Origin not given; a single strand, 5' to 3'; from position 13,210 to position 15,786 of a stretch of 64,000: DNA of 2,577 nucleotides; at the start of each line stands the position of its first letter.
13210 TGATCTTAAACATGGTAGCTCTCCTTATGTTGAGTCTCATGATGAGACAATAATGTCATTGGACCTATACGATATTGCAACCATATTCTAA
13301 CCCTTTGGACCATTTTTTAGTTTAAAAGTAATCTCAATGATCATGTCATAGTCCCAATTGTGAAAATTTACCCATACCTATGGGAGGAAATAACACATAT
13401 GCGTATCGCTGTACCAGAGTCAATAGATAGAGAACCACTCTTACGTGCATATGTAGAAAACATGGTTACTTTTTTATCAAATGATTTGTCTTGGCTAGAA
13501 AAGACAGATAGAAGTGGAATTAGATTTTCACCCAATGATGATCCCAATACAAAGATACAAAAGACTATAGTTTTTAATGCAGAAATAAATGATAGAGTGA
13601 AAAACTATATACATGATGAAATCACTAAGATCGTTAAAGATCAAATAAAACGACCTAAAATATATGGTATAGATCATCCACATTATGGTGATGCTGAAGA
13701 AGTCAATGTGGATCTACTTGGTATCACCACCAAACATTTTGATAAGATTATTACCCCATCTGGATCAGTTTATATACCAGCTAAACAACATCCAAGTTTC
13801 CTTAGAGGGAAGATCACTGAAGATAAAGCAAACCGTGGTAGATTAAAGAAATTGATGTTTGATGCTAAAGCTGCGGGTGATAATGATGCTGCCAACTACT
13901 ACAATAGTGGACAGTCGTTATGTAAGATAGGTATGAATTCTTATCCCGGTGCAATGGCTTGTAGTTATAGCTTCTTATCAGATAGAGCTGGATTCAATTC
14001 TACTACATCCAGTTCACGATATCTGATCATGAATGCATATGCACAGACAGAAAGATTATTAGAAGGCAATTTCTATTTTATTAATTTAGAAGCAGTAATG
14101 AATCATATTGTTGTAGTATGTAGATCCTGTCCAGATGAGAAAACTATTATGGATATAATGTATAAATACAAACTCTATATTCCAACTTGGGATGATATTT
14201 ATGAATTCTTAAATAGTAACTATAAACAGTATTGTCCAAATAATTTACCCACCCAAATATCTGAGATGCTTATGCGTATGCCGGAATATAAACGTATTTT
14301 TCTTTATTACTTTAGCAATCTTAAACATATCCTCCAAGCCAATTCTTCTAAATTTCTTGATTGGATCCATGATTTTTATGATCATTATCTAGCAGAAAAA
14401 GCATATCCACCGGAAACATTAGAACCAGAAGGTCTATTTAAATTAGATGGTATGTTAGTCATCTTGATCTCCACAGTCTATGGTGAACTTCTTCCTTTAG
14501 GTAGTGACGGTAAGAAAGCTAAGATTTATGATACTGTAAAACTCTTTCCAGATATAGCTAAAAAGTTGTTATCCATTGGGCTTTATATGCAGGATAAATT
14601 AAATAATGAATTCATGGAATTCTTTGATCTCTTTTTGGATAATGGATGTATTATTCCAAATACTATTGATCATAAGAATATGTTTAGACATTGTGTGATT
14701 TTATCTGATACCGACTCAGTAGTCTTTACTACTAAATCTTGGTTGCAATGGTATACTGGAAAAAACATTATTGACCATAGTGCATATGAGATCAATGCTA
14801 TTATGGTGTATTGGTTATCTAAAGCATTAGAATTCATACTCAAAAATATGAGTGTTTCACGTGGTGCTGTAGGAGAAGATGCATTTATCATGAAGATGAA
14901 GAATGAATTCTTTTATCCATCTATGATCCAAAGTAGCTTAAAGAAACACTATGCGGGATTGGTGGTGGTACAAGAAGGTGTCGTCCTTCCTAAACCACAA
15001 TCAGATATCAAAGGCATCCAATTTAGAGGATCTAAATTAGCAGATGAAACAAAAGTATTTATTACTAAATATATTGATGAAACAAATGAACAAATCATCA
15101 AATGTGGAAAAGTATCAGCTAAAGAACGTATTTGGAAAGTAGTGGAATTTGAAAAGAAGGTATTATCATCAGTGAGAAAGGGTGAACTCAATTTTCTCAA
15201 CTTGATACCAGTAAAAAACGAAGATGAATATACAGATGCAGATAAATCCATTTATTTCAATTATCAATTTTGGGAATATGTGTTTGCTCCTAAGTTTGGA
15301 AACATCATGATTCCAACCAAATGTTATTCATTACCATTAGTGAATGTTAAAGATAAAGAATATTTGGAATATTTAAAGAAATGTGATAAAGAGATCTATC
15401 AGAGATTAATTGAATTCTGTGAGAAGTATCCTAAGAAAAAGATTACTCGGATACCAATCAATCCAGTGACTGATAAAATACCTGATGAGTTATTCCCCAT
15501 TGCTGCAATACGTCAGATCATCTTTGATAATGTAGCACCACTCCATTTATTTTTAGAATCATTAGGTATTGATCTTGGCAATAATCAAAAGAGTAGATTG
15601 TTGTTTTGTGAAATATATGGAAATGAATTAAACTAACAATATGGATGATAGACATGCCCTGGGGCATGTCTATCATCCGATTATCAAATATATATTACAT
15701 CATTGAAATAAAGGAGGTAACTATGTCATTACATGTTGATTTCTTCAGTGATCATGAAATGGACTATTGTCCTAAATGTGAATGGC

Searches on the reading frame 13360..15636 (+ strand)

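Call 102: search_protein_families(library=phrogs, proteins=[window:13360-15636:+], max_evalue=0.00001)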
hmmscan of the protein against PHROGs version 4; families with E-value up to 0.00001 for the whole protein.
window:13360-15636:+ (758 aa): 2 families
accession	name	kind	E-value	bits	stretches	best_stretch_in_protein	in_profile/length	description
phrog_2927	-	DNA, RNA and nucleotide metabolism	1.8e-121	407.8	1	72-748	36-706/710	DNA polymerase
phrog_262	-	DNA, RNA and nucleotide metabolism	4.4e-11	42.6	0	444-589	572-711/856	DNA polymerase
